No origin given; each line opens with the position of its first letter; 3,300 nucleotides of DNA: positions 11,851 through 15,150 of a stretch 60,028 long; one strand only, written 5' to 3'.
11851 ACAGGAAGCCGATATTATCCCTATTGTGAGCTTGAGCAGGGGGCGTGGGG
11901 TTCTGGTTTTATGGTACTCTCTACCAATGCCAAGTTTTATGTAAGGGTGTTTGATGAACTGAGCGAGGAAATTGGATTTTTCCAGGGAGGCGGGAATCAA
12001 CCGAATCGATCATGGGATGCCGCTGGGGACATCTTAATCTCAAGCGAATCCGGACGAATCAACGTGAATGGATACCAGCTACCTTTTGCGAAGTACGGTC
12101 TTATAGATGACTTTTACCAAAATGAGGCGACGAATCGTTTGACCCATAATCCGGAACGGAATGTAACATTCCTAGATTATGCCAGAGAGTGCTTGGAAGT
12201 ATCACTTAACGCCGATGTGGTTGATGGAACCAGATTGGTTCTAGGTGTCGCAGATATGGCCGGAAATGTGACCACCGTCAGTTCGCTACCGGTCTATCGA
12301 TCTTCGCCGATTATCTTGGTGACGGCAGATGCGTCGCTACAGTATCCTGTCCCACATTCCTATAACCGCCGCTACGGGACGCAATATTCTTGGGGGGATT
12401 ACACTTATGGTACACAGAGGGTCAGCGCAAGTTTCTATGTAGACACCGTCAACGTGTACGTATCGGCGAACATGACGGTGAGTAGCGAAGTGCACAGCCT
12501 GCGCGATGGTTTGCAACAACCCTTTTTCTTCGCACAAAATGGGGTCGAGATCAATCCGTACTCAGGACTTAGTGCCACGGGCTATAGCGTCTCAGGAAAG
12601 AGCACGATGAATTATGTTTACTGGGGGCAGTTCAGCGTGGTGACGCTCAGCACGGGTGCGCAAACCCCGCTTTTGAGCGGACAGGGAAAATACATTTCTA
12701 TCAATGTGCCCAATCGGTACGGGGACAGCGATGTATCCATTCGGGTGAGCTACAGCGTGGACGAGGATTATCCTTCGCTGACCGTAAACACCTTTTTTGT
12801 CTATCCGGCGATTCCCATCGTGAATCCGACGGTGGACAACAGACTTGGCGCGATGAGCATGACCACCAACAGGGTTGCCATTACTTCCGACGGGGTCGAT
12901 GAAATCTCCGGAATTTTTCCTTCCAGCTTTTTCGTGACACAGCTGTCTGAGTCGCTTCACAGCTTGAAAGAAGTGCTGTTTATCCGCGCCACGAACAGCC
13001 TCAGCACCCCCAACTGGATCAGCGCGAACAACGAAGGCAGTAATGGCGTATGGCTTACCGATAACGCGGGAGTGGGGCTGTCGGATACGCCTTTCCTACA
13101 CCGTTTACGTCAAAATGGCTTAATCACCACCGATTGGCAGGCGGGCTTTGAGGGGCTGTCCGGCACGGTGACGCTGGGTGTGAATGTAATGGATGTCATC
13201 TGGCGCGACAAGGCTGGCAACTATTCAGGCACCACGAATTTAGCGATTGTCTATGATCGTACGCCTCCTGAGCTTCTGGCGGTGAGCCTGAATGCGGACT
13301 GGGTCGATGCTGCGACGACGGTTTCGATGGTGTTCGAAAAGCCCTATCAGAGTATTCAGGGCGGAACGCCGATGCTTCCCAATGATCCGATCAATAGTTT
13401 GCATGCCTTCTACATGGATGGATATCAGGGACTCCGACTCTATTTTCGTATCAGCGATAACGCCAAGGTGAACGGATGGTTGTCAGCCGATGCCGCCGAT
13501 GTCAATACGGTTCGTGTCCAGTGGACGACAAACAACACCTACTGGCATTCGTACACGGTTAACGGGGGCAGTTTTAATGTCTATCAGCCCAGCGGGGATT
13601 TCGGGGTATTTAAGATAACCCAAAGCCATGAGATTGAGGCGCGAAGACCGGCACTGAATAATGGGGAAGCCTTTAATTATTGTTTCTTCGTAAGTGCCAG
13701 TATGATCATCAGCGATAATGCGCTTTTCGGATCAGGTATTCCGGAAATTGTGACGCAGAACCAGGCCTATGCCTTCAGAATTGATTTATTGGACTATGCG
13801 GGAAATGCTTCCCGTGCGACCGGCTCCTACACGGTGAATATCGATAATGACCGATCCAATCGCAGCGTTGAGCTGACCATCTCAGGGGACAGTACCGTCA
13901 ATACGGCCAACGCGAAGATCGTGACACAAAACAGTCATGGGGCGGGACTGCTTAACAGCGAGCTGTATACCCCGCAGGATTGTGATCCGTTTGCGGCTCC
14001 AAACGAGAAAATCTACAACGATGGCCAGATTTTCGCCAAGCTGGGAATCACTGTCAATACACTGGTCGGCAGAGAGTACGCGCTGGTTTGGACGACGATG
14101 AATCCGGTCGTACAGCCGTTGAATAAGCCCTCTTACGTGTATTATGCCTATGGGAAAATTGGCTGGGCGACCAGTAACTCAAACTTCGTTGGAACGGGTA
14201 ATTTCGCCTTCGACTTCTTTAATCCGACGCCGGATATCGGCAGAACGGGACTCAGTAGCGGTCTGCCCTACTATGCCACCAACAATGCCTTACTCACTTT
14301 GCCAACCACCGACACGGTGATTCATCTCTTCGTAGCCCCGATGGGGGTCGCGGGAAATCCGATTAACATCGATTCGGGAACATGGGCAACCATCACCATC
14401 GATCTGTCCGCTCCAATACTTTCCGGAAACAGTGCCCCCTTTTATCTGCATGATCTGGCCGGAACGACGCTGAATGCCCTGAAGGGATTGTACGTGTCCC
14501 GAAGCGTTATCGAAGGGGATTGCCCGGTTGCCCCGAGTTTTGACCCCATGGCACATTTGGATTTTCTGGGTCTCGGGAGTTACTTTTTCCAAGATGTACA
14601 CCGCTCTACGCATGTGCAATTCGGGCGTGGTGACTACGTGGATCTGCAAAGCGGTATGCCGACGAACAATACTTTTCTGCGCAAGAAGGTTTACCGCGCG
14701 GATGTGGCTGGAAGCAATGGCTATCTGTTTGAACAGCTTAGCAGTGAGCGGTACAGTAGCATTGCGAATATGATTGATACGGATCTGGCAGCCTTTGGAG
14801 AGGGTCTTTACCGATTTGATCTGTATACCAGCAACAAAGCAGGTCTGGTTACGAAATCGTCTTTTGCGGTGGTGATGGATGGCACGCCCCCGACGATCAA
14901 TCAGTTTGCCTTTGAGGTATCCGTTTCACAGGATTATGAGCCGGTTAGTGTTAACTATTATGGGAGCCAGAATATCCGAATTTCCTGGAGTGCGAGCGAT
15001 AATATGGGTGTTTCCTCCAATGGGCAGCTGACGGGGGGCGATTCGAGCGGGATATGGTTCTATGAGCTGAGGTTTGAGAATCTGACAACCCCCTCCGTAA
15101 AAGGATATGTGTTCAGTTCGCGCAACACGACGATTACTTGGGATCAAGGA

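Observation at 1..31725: One uninterrupted ORF of more than 31.7 kb (at least 10,574 codons), still open at the 5' window edge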

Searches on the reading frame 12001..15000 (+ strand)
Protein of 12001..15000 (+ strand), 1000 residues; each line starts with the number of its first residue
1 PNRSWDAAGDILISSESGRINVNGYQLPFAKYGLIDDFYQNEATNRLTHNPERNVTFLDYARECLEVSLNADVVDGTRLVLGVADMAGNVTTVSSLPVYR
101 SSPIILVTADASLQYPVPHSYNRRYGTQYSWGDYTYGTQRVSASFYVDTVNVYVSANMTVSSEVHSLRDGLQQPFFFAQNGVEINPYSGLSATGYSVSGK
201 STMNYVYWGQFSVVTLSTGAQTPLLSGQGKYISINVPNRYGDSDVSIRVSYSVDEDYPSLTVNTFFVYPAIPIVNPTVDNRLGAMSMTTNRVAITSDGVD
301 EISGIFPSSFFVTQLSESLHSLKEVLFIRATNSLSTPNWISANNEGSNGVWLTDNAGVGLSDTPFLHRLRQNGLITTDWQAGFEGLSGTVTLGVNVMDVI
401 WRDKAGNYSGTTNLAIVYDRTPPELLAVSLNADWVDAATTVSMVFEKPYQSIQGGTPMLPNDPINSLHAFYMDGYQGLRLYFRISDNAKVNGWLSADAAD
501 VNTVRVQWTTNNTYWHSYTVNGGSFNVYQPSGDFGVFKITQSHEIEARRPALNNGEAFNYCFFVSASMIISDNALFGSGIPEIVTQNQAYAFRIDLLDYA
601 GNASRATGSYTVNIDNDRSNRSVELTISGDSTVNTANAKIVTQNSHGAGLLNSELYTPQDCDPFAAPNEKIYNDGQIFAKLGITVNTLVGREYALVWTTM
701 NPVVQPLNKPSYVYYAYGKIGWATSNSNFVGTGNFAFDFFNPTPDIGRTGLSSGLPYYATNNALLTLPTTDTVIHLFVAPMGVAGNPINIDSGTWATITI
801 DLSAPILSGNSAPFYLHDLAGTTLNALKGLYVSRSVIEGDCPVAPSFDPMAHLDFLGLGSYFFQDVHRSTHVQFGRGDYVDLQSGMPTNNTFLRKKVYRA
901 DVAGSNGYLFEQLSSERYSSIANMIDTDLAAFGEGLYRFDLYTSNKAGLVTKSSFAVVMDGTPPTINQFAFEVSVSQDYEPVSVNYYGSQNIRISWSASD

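Call 5: search_protein_families(library=pfam, proteins=[window:12001-15000:+], max_evalue=0.01)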
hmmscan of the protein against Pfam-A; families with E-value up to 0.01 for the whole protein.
window:12001-15000:+ (1000 aa): 1 family
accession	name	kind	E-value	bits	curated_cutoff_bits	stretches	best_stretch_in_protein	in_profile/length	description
PF12245.14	Big_3_2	-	0.00087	19.9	23.3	0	289-343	31-83/122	Bacterial Ig-like domain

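Call 91: search_protein_families(library=ncbifam, proteins=[window:12001-15000:+], max_evalue=0.01)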
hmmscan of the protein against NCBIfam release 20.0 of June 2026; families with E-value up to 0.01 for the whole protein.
window:12001-15000:+ (1000 aa): 0 families

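Call 104: search_solved_structures(query=window:12295-14877:+, max_evalue=1)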
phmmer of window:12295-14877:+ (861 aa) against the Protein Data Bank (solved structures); distinct sequences matched with E-value up to 1: 0.

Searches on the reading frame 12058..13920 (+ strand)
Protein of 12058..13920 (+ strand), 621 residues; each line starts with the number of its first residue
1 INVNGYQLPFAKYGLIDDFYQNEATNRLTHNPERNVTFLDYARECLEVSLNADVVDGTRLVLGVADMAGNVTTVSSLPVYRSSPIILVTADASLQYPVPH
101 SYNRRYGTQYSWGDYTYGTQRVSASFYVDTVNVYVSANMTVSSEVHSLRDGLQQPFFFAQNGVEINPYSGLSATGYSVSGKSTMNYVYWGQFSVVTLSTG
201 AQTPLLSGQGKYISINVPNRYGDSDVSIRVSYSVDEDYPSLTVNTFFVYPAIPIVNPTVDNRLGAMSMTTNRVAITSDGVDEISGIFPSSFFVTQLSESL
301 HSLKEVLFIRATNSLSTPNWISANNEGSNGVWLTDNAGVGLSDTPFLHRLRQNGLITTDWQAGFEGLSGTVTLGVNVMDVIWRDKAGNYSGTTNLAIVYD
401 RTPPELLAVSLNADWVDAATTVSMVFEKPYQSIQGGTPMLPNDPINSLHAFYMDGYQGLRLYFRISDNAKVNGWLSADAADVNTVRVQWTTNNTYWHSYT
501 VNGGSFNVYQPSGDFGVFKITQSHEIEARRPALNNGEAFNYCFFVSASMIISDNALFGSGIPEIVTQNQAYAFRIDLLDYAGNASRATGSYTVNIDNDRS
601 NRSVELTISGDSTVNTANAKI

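Call 70: find_related_loci(query=A3, collection=metagenome_contigs, flank=10000)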
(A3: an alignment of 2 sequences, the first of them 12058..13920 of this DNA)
Query A3 (621 aa) in metagenome_contigs; peptide patterns used: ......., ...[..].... (x = any residue, [..] = any of these).
600 stretches matched a pattern, but none encodes a relative of the query by tblastn (E <= 1e-3).

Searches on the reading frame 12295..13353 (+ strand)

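Call 21: search_protein_families(library=pfam, proteins=[window:12295-13353:+], max_evalue=1)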
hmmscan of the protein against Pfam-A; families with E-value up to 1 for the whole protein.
window:12295-13353:+ (353 aa): 1 family
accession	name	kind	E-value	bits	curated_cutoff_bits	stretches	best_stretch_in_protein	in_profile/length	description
PF12245.14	Big_3_2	-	0.018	15.6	23.3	0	191-245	31-83/122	Bacterial Ig-like domain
